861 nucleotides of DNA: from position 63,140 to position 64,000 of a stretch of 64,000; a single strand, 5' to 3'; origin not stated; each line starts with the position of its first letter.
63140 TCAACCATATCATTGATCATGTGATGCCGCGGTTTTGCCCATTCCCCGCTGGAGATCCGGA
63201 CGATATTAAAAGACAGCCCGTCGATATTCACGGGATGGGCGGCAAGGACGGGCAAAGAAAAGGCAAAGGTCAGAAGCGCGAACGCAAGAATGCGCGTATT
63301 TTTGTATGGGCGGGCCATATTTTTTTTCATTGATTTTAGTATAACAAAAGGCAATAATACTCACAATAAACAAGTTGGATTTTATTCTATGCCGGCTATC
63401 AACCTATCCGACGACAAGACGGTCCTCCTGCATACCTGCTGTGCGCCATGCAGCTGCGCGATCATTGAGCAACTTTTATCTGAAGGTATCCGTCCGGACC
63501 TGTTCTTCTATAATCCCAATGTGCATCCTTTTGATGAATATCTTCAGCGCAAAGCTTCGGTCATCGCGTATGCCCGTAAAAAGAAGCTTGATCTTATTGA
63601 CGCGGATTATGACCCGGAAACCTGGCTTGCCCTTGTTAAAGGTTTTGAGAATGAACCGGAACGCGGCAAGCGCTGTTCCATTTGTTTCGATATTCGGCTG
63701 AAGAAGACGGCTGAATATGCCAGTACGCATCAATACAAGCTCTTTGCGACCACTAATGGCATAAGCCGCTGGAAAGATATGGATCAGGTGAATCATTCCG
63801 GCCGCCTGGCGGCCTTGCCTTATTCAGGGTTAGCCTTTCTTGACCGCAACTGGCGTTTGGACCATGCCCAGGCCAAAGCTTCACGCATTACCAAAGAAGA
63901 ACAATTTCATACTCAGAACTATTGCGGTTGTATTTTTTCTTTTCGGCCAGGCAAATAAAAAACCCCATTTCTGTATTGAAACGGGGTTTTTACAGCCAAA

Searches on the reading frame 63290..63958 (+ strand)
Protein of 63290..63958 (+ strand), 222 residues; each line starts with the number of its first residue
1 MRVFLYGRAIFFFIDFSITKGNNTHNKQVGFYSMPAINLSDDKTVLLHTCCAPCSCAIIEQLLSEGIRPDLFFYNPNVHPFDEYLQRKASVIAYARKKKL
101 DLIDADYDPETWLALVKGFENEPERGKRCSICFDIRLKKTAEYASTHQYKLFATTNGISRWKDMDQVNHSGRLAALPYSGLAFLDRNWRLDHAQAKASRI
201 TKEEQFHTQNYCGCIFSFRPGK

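Call 72: search_protein_families(library=pfam, proteins=[window:63290-63958:+], max_evalue=0.00001)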
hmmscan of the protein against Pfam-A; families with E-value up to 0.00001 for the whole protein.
window:63290-63958:+ (222 aa): 1 family
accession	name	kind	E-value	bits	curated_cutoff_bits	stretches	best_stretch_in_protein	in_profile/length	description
PF02677.20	QueH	-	1.5e-57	194.9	23.5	1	45-218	1-173/175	Epoxyqueuosine reductase QueH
